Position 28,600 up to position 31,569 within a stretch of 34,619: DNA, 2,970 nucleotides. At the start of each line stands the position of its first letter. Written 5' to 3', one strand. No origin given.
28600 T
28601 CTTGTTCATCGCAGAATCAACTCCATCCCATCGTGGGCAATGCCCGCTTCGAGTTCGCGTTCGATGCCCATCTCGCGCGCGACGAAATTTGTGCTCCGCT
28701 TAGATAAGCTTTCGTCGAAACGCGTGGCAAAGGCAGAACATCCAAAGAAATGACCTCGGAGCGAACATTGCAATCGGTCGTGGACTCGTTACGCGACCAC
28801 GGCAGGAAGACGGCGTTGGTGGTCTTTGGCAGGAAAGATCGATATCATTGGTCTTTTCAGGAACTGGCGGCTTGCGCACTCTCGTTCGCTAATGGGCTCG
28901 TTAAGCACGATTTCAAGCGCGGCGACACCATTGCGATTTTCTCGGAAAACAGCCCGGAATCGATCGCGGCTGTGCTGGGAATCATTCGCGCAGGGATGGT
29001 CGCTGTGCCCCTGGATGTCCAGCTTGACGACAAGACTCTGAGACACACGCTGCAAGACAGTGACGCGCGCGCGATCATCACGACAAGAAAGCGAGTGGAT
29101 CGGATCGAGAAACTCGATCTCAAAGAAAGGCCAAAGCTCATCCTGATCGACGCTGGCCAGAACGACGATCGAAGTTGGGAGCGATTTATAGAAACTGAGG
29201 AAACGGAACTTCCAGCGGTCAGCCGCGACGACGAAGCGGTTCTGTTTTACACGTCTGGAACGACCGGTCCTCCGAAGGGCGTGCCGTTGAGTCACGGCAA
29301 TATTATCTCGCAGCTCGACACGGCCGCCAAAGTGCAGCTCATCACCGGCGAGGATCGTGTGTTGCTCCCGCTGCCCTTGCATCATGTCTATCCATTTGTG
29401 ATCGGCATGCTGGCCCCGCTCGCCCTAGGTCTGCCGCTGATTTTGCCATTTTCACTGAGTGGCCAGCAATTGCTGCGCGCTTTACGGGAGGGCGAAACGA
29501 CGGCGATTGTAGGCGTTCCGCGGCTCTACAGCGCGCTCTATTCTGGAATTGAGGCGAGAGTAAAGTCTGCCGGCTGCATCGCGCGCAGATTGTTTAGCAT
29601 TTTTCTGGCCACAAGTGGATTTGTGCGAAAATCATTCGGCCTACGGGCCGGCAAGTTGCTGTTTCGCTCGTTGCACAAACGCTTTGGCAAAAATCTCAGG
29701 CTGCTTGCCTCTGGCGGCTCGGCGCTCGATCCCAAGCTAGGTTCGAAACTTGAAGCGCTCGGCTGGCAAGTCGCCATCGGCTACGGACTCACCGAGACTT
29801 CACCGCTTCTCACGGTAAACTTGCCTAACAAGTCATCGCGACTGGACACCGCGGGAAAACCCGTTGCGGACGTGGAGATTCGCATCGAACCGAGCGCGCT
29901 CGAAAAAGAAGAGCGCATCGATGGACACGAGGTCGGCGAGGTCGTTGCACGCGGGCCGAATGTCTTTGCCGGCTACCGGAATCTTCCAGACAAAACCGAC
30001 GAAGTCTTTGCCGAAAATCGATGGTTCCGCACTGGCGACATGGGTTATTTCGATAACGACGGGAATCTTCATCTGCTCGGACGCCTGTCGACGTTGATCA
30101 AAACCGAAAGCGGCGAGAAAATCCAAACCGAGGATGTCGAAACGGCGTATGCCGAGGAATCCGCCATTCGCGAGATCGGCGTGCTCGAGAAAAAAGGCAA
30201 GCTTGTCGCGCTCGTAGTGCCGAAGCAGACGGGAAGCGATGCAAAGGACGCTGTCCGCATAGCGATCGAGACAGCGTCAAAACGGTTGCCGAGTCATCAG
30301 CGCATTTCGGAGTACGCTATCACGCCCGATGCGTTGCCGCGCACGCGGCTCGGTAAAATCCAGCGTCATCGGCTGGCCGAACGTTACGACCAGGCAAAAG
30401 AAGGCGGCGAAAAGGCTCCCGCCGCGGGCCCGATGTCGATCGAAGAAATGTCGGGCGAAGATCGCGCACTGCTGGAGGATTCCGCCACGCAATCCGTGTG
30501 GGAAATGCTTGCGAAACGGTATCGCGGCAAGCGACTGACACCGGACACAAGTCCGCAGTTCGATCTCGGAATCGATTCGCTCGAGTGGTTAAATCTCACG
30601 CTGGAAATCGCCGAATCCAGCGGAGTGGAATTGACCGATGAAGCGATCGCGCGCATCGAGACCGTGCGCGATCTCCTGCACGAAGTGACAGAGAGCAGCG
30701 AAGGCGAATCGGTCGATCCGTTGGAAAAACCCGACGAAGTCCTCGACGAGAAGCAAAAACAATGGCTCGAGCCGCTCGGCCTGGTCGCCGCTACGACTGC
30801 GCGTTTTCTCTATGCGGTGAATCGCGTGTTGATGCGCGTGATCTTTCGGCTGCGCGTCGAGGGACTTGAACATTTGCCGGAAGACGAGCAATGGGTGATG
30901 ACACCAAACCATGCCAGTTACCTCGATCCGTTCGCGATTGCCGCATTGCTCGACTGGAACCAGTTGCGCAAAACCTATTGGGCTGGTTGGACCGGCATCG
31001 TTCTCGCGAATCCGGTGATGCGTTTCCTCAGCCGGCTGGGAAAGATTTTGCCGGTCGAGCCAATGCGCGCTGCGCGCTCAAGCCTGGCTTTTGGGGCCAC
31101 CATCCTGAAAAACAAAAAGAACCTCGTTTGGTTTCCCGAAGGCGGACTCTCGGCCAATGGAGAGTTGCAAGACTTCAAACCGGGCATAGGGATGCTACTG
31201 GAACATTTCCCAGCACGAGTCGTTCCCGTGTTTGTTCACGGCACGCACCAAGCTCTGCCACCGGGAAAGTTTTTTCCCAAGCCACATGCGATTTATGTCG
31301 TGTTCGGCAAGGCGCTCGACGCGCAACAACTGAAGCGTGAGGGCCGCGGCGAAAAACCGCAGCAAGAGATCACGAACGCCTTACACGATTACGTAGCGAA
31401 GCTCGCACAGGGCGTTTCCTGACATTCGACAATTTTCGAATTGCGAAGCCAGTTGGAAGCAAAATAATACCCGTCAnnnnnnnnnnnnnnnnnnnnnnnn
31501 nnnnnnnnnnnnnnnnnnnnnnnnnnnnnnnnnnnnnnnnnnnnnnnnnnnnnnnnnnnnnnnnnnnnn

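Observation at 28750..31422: Self-contained acyl-AMP ligase / carrier / PlsC-acyltransferase fusion (domain-permuted, ACP-containing Aas-like enzyme)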

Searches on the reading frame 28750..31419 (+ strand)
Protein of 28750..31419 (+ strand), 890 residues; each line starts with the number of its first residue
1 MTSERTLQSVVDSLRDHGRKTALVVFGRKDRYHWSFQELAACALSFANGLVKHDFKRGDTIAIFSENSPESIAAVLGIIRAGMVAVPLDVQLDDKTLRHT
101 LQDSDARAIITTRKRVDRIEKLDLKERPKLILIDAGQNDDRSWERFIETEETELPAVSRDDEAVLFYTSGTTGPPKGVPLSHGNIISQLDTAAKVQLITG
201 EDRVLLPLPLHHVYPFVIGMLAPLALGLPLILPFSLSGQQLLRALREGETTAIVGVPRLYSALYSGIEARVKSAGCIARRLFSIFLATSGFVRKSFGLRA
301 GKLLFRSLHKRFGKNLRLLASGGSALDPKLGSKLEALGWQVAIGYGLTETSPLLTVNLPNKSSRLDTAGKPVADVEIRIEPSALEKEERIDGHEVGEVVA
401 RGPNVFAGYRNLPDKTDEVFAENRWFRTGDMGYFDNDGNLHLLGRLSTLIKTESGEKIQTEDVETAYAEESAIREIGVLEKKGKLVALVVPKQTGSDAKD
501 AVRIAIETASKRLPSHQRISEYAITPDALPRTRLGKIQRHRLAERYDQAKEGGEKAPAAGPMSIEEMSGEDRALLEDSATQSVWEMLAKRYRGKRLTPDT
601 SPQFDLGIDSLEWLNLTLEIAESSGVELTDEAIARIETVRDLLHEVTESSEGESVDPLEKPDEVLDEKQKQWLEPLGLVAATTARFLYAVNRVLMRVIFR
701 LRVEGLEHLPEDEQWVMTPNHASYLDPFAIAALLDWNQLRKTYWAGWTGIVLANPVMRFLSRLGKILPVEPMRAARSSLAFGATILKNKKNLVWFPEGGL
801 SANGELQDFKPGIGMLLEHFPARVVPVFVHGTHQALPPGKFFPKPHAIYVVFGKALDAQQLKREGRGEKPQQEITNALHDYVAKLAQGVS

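Call 3: search_protein_families(library=pfam, proteins=[window:28750-31419:+], max_evalue=1)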
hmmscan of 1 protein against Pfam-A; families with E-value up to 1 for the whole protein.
window:28750-31419:+ (890 aa): 5 families
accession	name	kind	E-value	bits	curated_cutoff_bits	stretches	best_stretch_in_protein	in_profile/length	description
PF00501.34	AMP-binding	-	1.9e-77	261.1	29.9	1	14-409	5-383/384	AMP-binding enzyme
PF01553.26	Acyltransferase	-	2.4e-18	66.6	23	1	700-829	1-131/132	Acyltransferase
PF23562.2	AMP-binding_C_3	-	2.6e-06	28.2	20.8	1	450-548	4-114/124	AMP-binding enzyme C-terminal domain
PF13193.12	AMP-binding_C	-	9.5e-06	26.9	24.5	1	463-536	2-76/76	AMP-binding enzyme C-terminal domain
PF00550.31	PP-binding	-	1.4e-05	25.7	20.8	1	595-644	17-65/67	Phosphopantetheine attachment site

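Call 4: search_protein_families(library=ncbifam, proteins=[window:28750-31419:+], max_evalue=0.01)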
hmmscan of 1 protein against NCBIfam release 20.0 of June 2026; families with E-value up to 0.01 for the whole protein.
window:28750-31419:+ (890 aa): 118 families (the best 25 are shown)
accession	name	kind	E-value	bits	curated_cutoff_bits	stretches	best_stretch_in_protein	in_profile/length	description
NF004837.0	PRK06187.1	subfamily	1.9e-84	283.8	476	2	314-551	286-527/531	long-chain-fatty-acid--CoA ligase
NF006386.0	PRK08633.1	equivalog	2.3e-67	227.7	1221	3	274-537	865-1132/1147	acyl-[ACP]--phospholipid O-acyltransferase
NF005858.0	PRK07787.1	subfamily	2.1e-66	224.3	575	1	33-543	26-469/471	acyl-CoA synthetase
NF004114.0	PRK05605.1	equivalog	2.4e-64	217.7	766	3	317-545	341-568/575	long-chain-fatty-acid--CoA ligase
NF005702.0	PRK07514.1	subfamily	1.1e-62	212.1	558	2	14-282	9-275/506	malonyl-CoA synthase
NF006182.0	PRK08316.1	subfamily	3.5e-57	194.1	663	2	13-263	20-274/523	fatty acyl-CoA synthetase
NF006181.0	PRK08314.1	subfamily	6.5e-57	193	705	3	314-551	319-559/563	long-chain-fatty-acid--CoA ligase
NF002966.0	PRK03640.1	equivalog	1.3e-54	185.6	556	2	306-546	246-480/483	o-succinylbenzoate--CoA ligase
TIGR01733.1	AA-adenyl-dom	subfamily_domain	6.7e-54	183.2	317.4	2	35-264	1-227/409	amino acid adenylation domain-containing protein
NF004511.1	PRK05852.1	equivalog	1.1e-53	182.6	650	2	312-546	272-504/505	FadD7 family fatty acid--CoA ligase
NF052269.1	Staph_lig_FadD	equivalog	2.9e-53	181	650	2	27-263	21-253/499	long-chain-fatty-acid--CoA ligase FadD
NF009233.0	PRK12583.1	subfamily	3.8e-53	180.7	832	3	340-545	345-549/558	fatty acid CoA ligase family protein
NF005291.0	PRK06814.1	equivalog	3e-50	171.1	1349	3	683-834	423-568/1140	acyl-[ACP]--phospholipid O-acyltransferase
TIGR03098.1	ligase_PEP_1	hypoth_equivalog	3e-50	171.1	592.35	2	12-264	8-266/517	acyl-CoA ligase (AMP-forming), exosortase A system-associated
TIGR01923.1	menE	equivalog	7.6e-50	170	330.15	2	306-486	214-387/442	o-succinylbenzoate--CoA ligase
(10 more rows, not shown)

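Call 11: find_homologous_proteins(query=window:28750-31419:+, max_evalue=1e-20)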
Query window:28750-31419:+ (890 aa): 6417 proteins with E <= 1e-20 among 8000 candidates; the best 120 are listed.
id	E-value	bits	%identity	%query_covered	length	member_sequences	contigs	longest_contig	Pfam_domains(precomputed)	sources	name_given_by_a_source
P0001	0.0e+0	1982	99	100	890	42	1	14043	PF00550.32,PF00501.35,PF23562.3,PF13193.13,PF01553.27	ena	-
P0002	0.0e+0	1816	91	100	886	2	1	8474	PF00550.32,PF00501.35,PF23562.3,PF13193.13,PF01553.27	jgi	jgi:long-chain acyl-CoA synthetase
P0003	0.0e+0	1696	85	100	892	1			PF00501.35,PF23562.3,PF13193.13,PF01553.27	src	-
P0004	0.0e+0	1673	83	100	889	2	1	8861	PF00550.32,PF00501.35,PF23562.3,PF13193.13,PF01553.27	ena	-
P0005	0.0e+0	1671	83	100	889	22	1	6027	PF00550.32,PF00501.35,PF23562.3,PF13193.13,PF01553.27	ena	-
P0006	0.0e+0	1663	83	100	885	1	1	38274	PF00550.32,PF00501.35,PF23562.3,PF13193.13,PF01553.27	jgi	jgi:long-chain acyl-CoA synthetase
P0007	0.0e+0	1658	84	98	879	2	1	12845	PF00550.32,PF00501.35,PF23562.3,PF13193.13,PF01553.27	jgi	-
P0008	0.0e+0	1654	83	100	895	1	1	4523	PF00550.32,PF00501.35,PF23562.3,PF13193.13,PF01553.27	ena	-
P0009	0.0e+0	1652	83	100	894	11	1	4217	PF00550.32,PF00501.35,PF23562.3,PF13193.13,PF01553.27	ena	-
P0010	0.0e+0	1644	82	100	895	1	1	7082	PF00501.35,PF23562.3,PF13193.13,PF01553.27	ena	-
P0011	0.0e+0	1644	82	100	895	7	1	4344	PF00550.32,PF00501.35,PF23562.3,PF01553.27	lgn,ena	-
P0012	0.0e+0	1640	82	100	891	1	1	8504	PF00550.32,PF00501.35,PF23562.3,PF13193.13,PF01553.27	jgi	jgi:long-chain acyl-CoA synthetase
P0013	0.0e+0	1639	82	100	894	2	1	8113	PF00550.32,PF00501.35,PF23562.3,PF13193.13,PF01553.27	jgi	jgi:long-chain acyl-CoA synthetase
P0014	0.0e+0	1638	82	100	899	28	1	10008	PF00501.35,PF23562.3,PF13193.13,PF01553.27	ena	-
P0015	0.0e+0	1632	81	100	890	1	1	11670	PF00501.35,PF23562.3,PF13193.13,PF01553.27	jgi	jgi:long-chain acyl-CoA synthetase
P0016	0.0e+0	1629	82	100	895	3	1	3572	PF00550.32,PF00501.35,PF23562.3,PF13193.13,PF01553.27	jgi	jgi:long-chain acyl-CoA synthetase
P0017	0.0e+0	1625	81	100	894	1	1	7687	PF00550.32,PF00501.35,PF23562.3,PF13193.13,PF01553.27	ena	-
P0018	0.0e+0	1623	85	96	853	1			PF00550.32,PF00501.35,PF23562.3,PF13193.13,PF01553.27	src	-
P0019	0.0e+0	1617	82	99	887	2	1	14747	PF00550.32,PF00501.35,PF23562.3,PF13193.13,PF01553.27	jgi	-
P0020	0.0e+0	1616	81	100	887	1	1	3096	PF00550.32,PF00501.35,PF23562.3,PF13193.13,PF01553.27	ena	-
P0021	0.0e+0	1613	81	100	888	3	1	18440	PF00501.35,PF23562.3,PF13193.13,PF01553.27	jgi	jgi:long-chain acyl-CoA synthetase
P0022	0.0e+0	1613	81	99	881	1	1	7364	PF00550.32,PF00501.35,PF23562.3,PF13193.13,PF01553.27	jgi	-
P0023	0.0e+0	1611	81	100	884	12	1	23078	PF00501.35,PF23562.3,PF13193.13,PF01553.27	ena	-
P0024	0.0e+0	1610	81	100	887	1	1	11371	PF00550.32,PF00501.35,PF23562.3,PF13193.13,PF01553.27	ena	-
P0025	0.0e+0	1610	81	100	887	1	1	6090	PF00550.32,PF00501.35,PF23562.3,PF13193.13,PF01553.27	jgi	-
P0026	0.0e+0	1604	81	99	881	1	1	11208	PF00550.32,PF00501.35,PF23562.3,PF13193.13,PF01553.27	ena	-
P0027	0.0e+0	1603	81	100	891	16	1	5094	PF00550.32,PF00501.35,PF23562.3,PF13193.13,PF01553.27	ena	-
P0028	0.0e+0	1599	80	100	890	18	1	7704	PF00550.32,PF00501.35,PF23562.3,PF13193.13,PF01553.27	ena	-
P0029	0.0e+0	1594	80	100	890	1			PF00550.32,PF00501.35,PF23562.3,PF13193.13,PF01553.27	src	-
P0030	0.0e+0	1589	80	100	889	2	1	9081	PF00550.32,PF00501.35,PF23562.3,PF13193.13,PF01553.27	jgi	jgi:long-chain acyl-CoA synthetase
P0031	0.0e+0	1588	79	100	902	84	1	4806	PF00550.32,PF00501.35,PF23562.3,PF13193.13,PF01553.27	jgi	-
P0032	0.0e+0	1582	80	100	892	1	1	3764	PF00550.32,PF00501.35,PF23562.3,PF13193.13,PF01553.27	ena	-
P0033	0.0e+0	1579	79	100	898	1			PF00550.32,PF00501.35,PF23562.3,PF01553.27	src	-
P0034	0.0e+0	1579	79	100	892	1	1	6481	PF00501.35,PF23562.3,PF13193.13,PF01553.27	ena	-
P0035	0.0e+0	1578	79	100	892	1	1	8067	PF00501.35,PF23562.3,PF13193.13,PF01553.27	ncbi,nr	ncbi:MAG: hypothetical protein DME43_10465 [Verrucomicrobia bacterium]|nr:MAG: hypothetical protein 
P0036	0.0e+0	1578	80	100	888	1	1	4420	PF00501.35,PF23562.3,PF13193.13,PF01553.27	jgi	-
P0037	0.0e+0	1576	80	100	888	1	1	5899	PF00501.35,PF23562.3,PF13193.13,PF01553.27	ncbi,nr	ncbi:MAG: hypothetical protein DME45_10020 [Verrucomicrobia bacterium]|nr:MAG: hypothetical protein 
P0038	0.0e+0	1575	80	99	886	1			PF00501.35,PF23562.3,PF13193.13,PF01553.27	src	-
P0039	0.0e+0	1575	79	100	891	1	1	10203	PF00501.35,PF23562.3,PF13193.13,PF01553.27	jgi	jgi:long-chain acyl-CoA synthetase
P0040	0.0e+0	1572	80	100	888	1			PF00550.32,PF00501.35,PF23562.3,PF13193.13,PF01553.27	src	-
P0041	0.0e+0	1571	79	100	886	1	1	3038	PF00501.35,PF23562.3,PF01553.27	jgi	-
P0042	0.0e+0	1565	80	100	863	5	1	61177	PF00550.32,PF00501.35,PF23562.3,PF13193.13,PF01553.27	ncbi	-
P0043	0.0e+0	1564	79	99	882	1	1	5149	PF00550.32,PF00501.35,PF23562.3,PF13193.13,PF01553.27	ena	-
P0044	0.0e+0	1563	79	100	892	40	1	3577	PF00501.35,PF23562.3,PF13193.13,PF01553.27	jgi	-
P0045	0.0e+0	1559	78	100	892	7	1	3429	PF00501.35,PF23562.3,PF13193.13,PF01553.27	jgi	jgi:long-chain acyl-CoA synthetase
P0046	0.0e+0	1559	78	100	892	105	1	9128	PF00501.35,PF23562.3,PF13193.13,PF01553.27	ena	-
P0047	0.0e+0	1559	79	100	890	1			PF00501.35,PF23562.3,PF13193.13,PF01553.27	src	-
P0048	0.0e+0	1556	79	100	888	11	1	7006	PF00550.32,PF00501.35,PF23562.3,PF13193.13,PF01553.27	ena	-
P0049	0.0e+0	1555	78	100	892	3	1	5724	PF00550.32,PF00501.35,PF23562.3,PF13193.13,PF01553.27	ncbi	-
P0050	0.0e+0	1545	77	100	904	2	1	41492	PF00501.35,PF23562.3,PF13193.13,PF01553.27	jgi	-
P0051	0.0e+0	1543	77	100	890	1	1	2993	PF00550.32,PF00501.35,PF23562.3,PF01553.27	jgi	-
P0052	0.0e+0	1539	76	100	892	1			PF00550.32,PF00501.35,PF23562.3,PF01553.27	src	-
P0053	0.0e+0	1536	76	100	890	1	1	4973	PF00550.32,PF00501.35,PF23562.3,PF01553.27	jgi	jgi:long-chain acyl-CoA synthetase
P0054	0.0e+0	1527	76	100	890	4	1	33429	PF00550.32,PF00501.35,PF23562.3,PF01553.27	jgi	jgi:long-chain acyl-CoA synthetase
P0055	0.0e+0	1525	76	100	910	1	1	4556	PF00501.35,PF23562.3,PF13193.13,PF01553.27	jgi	jgi:long-chain acyl-CoA synthetase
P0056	0.0e+0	1523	76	100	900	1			PF00501.35,PF23562.3,PF01553.27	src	-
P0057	0.0e+0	1520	96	80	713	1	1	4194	PF00550.32,PF00501.35,PF23562.3,PF13193.13,PF01553.27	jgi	jgi:long-chain acyl-CoA synthetase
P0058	0.0e+0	1509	76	100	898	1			PF00501.35,PF23562.3,PF01553.27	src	-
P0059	0.0e+0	1504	75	100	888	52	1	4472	PF00501.35,PF23562.3,PF01553.27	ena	-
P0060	0.0e+0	1502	81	93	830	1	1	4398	PF00550.32,PF00501.35,PF23562.3,PF13193.13,PF01553.27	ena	-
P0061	0.0e+0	1501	75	100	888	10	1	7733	PF00501.35,PF23562.3,PF01553.27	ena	-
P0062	0.0e+0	1498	77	97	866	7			PF00501.35,PF01553.27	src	-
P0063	0.0e+0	1490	76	100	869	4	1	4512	PF00550.32,PF00501.35,PF23562.3,PF13193.13,PF01553.27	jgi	-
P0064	0.0e+0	1482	74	100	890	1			PF00501.35,PF01553.27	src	-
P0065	0.0e+0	1477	79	93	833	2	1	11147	PF00501.35,PF23562.3,PF13193.13,PF01553.27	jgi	jgi:long-chain acyl-CoA synthetase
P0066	0.0e+0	1470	75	100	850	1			PF00501.35,PF23562.3,PF13193.13,PF01553.27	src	-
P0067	0.0e+0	1432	76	94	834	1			PF00501.35,PF23562.3,PF01553.27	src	-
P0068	0.0e+0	1419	80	88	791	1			PF00550.32,PF00501.35,PF23562.3,PF13193.13,PF01553.27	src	-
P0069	0.0e+0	1418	81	88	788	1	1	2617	PF00501.35,PF23562.3,PF13193.13,PF01553.27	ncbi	ncbi:MAG: hypothetical protein DME42_11520, partial [Verrucomicrobia bacterium]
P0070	0.0e+0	1405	71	100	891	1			PF00550.32,PF00501.35,PF23562.3,PF13193.13,PF01553.27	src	-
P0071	0.0e+0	1401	70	100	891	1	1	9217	PF00550.32,PF00501.35,PF13193.13,PF01553.27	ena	-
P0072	0.0e+0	1397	87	81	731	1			PF00550.32,PF00501.35,PF23562.3,PF13193.13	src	-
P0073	0.0e+0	1380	70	100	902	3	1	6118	PF00550.32,PF00501.35,PF23562.3,PF01553.27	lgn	-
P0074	0.0e+0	1379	69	99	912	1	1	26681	PF00550.32,PF00501.35,PF01553.27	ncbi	-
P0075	0.0e+0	1377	70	100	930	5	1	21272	PF00550.32,PF00501.35,PF23562.3,PF01553.27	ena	-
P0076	0.0e+0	1375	95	73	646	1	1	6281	PF00550.32,PF00501.35,PF23562.3,PF13193.13,PF01553.27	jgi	jgi:long-chain acyl-CoA synthetase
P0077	0.0e+0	1362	76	90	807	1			PF00501.35,PF23562.3,PF01553.27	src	-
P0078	0.0e+0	1353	74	53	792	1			PF00550.32,PF00501.35,PF01553.27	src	-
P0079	0.0e+0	1337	68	99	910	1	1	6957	PF00550.32,PF00501.35,PF23562.3,PF13193.13,PF01553.27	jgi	jgi:long-chain acyl-CoA synthetase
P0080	0.0e+0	1336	68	100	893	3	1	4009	PF00501.35,PF23562.3,PF01553.27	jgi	jgi:long-chain acyl-CoA synthetase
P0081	0.0e+0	1336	67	100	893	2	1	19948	PF00550.32,PF00501.35,PF23562.3,PF01553.27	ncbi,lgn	ncbi:MAG TPA: AMP-binding protein [Chthoniobacterales bacterium]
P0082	0.0e+0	1336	81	53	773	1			PF00550.32,PF00501.35,PF23562.3,PF13193.13,PF01553.27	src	-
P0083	0.0e+0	1325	82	81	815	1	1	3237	PF00550.32,PF00501.35,PF23562.3,PF13193.13,PF01553.27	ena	-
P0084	0.0e+0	1315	67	99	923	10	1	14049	PF00501.35,PF23562.3,PF13193.13,PF01553.27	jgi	jgi:long-chain acyl-CoA synthetase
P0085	0.0e+0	1309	67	99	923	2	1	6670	PF00550.32,PF00501.35,PF13193.13,PF01553.27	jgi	jgi:long-chain acyl-CoA synthetase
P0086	0.0e+0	1302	67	99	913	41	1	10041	PF00550.32,PF00501.35,PF01553.27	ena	-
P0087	0.0e+0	1299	66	99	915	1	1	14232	PF00550.32,PF00501.35,PF01553.27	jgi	jgi:long-chain acyl-CoA synthetase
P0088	0.0e+0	1299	66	100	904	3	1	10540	PF00501.35,PF13193.13,PF01553.27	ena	-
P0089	0.0e+0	1298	67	99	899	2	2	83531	PF00550.32,PF00501.35,PF01553.27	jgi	-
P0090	0.0e+0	1296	66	99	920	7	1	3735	PF00550.32,PF00501.35,PF23562.3,PF13193.13,PF01553.27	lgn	-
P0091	0.0e+0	1293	65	100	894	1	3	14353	PF00501.35,PF23562.3,PF13193.13,PF01553.27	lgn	-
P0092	0.0e+0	1275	65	99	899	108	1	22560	PF00550.32,PF00501.35,PF01553.27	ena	-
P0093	0.0e+0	1265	66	98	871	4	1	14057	PF00501.35,PF01553.27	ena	-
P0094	0.0e+0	1261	65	100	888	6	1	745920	PF00501.35,PF01553.27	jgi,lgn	jgi:long-chain acyl-CoA synthetase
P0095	0.0e+0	1244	64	100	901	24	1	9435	PF00550.32,PF00501.35,PF01553.27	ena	-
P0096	0.0e+0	1242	63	99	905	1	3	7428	PF00550.32,PF00501.35,PF01553.27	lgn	-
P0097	0.0e+0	1236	64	99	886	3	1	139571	PF00550.32,PF00501.35,PF01553.27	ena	-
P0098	0.0e+0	1227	63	99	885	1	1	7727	PF00550.32,PF00501.35,PF01553.27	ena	-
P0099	0.0e+0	1222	80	78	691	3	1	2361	PF00550.32,PF00501.35,PF23562.3,PF01553.27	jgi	jgi:long-chain acyl-CoA synthetase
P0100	0.0e+0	1212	62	99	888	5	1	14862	PF00550.32,PF00501.35,PF01553.27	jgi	jgi:long-chain acyl-CoA synthetase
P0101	0.0e+0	1211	62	100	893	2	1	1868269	PF00550.32,PF00501.35,PF13193.13,PF01553.27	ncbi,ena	-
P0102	0.0e+0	1209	62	99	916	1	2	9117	PF00550.32,PF00501.35,PF01553.27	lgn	-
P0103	0.0e+0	1203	62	99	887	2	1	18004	PF00550.32,PF00501.35,PF01553.27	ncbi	-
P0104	0.0e+0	1199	62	100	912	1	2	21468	PF00550.32,PF00501.35,PF23562.3,PF13193.13,PF01553.27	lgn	-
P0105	0.0e+0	1190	62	99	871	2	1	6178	PF00550.32,PF00501.35,PF23562.3,PF01553.27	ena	-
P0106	0.0e+0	1187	61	99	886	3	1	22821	PF00550.32,PF00501.35,PF01553.27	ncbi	-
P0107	0.0e+0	1186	61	99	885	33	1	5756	PF00550.32,PF00501.35,PF23562.3,PF01553.27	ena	-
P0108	0.0e+0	1184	62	99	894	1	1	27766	PF00550.32,PF00501.35,PF01553.27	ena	-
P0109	0.0e+0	1172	60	100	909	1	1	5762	PF00501.35,PF01553.27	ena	-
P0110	0.0e+0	1164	61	100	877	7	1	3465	PF00501.35,PF13193.13,PF01553.27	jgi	-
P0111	0.0e+0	1164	82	71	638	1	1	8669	PF00550.32,PF00501.35,PF23562.3,PF13193.13,PF01553.27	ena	-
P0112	0.0e+0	1159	77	75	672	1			PF00550.32,PF00501.35,PF23562.3,PF01553.27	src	-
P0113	0.0e+0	1146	61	99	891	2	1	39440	PF00550.32,PF00501.35,PF01553.27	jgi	jgi:long-chain acyl-CoA synthetase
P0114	0.0e+0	1145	61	99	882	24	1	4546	PF00550.32,PF00501.35,PF13193.13,PF01553.27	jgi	-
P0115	0.0e+0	1137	61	99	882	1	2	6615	PF00550.32,PF00501.35,PF01553.27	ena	-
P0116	0.0e+0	1126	60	99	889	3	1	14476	PF00550.32,PF00501.35,PF13193.13,PF01553.27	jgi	jgi:long-chain acyl-CoA synthetase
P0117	0.0e+0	1124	58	99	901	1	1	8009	PF00550.32,PF00501.35,PF01553.27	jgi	-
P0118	0.0e+0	1124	76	74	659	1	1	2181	PF00550.32,PF00501.35,PF23562.3,PF01553.27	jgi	-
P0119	0.0e+0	1121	63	90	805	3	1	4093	PF00550.32,PF00501.35,PF13193.13,PF01553.27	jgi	jgi:long-chain acyl-CoA synthetase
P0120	0.0e+0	1115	68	84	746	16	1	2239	PF00550.32,PF00501.35,PF01553.27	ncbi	ncbi:MAG: AMP-binding protein, partial [Chthoniobacterales bacterium]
